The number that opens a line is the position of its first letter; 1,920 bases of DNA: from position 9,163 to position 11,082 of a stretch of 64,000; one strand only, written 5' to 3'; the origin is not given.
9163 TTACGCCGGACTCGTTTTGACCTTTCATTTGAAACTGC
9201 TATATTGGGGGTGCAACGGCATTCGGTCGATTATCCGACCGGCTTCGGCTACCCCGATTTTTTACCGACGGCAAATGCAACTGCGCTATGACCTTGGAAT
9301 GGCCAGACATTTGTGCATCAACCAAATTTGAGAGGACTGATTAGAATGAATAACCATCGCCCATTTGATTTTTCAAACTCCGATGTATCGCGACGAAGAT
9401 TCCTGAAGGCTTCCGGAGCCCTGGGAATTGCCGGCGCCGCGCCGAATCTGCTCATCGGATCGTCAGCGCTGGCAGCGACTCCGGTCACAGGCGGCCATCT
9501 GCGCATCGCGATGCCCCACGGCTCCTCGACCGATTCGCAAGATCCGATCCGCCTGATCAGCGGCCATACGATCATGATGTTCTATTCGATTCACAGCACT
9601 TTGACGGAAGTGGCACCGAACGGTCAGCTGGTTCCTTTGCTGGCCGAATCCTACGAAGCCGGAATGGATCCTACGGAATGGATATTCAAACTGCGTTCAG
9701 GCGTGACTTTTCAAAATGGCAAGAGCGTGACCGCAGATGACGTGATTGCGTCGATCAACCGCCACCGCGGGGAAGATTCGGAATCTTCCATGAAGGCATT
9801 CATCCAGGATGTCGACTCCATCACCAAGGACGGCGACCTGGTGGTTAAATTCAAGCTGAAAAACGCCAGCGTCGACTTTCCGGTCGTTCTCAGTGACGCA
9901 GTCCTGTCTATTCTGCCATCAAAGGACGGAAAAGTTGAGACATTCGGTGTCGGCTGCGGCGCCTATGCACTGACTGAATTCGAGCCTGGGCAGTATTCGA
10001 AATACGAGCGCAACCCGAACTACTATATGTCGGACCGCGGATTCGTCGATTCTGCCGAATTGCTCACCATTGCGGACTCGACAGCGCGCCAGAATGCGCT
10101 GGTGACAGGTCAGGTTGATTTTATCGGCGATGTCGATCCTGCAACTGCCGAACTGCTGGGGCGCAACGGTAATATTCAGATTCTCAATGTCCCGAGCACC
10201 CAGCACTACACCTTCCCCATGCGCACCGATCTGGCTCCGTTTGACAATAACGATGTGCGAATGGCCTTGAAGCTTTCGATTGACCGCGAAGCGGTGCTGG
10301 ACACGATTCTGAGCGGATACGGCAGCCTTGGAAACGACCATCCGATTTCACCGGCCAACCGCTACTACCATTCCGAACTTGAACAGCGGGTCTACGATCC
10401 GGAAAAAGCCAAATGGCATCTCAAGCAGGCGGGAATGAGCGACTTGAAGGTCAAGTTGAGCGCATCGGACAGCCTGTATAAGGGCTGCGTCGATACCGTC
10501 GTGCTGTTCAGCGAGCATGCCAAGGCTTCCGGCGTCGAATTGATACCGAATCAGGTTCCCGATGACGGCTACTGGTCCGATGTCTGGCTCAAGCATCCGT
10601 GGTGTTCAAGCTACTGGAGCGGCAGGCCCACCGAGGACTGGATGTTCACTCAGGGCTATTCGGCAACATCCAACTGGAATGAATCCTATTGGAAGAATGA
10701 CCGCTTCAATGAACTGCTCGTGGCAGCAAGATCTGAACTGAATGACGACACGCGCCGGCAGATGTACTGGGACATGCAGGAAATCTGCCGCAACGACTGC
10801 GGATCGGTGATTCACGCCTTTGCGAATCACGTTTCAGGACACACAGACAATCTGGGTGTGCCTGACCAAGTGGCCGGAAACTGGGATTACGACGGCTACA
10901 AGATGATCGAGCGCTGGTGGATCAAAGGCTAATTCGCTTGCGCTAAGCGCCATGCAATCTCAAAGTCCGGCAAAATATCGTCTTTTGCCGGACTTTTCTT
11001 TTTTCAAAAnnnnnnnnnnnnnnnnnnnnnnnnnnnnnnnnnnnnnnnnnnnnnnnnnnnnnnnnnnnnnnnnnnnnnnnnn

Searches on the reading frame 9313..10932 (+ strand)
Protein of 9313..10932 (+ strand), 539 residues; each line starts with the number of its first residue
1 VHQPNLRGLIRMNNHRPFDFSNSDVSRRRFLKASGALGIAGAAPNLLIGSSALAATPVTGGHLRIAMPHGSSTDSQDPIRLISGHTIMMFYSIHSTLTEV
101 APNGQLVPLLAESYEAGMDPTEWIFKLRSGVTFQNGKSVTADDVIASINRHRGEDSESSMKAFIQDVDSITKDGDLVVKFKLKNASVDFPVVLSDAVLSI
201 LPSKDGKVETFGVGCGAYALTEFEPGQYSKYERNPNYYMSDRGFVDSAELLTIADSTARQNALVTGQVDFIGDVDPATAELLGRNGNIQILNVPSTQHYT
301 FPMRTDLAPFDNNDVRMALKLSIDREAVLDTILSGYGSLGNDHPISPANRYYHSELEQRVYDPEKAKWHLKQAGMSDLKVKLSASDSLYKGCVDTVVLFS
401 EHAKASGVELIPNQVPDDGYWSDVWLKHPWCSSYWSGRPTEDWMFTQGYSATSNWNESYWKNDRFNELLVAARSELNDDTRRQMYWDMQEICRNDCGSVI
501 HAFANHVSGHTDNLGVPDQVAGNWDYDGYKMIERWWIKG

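Call 6: search_protein_families(library=pfam, proteins=[window:9313-10932:+])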
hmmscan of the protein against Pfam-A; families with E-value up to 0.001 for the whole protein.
window:9313-10932:+ (539 aa): 2 families
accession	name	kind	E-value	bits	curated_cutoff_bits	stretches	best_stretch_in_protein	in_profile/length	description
PF00496.27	SBP_bac_5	-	4.6e-68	230.4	32.4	1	106-456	2-367/368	Bacterial extracellular solute-binding proteins, family 5 Middle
PF10518.14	TAT_signal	-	0.00011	22.4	22.7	1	24-44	1-21/21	TAT (twin-arginine translocation) pathway signal sequence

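Call 16: search_protein_families(library=ncbifam, proteins=[window:9313-10932:+], max_evalue=0.01)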
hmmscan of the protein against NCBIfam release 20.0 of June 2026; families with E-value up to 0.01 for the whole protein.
window:9313-10932:+ (539 aa): 12 families
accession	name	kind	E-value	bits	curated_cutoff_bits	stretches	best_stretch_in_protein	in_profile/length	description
NF045468.1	Opp5A_nikA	equivalog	3e-37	128.2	600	1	90-382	41-325/488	nickel ABC transporter substrate-binding protein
NF011942.0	PRK15413.1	equivalog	7.7e-31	107.3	594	1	88-377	53-345/512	glutathione ABC transporter substrate-binding protein GsiB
NF045467.1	Opp4A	equivalog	2.9e-25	88.5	650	2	206-378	201-383/556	oligopeptide ABC transporter substrate-binding protein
TIGR02294.1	nickel_nikA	equivalog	1.4e-22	79.9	393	1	93-375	35-327/501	nickel ABC transporter substrate-binding protein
NF011689.0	PRK15109.1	equivalog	9.6e-20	70.7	560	1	93-494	65-500/547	ABC transporter substrate-binding protein SapA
NF043070.1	DppA_dipep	equivalog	4.2e-19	68.5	1005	1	103-377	71-370/535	dipeptide ABC transporter periplasmic-binding protein DppA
TIGR04028.1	SBP_KPN_01854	hypoth_equivalog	6.6e-17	61.2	468.5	1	105-376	43-332/509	TIGR04028 family ABC transporter substrate-binding protein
NF011684.0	PRK15104.1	equivalog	8.7e-17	61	947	1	49-332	21-332/543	oligopeptide ABC transporter substrate-binding protein OppA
NF047575.1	opine_bind_CntA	exception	1.1e-15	57.3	800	1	96-376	68-361/535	staphylopine-dependent metal ABC transporter substrate-binding lipoprotein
NF007287.0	PRK09755.1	equivalog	1.4e-11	43.9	1098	2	216-501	210-499/535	ABC transporter substrate-binding protein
NF010149.0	PRK13626.1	equivalog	4.8e-09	35.4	476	1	89-257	146-308/552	HTH-type transcriptional regulator SgrR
TIGR01409.1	TAT_signal_seq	domain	0.001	19.3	16.7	1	25-43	1-19/29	twin-arginine translocation signal domain-containing protein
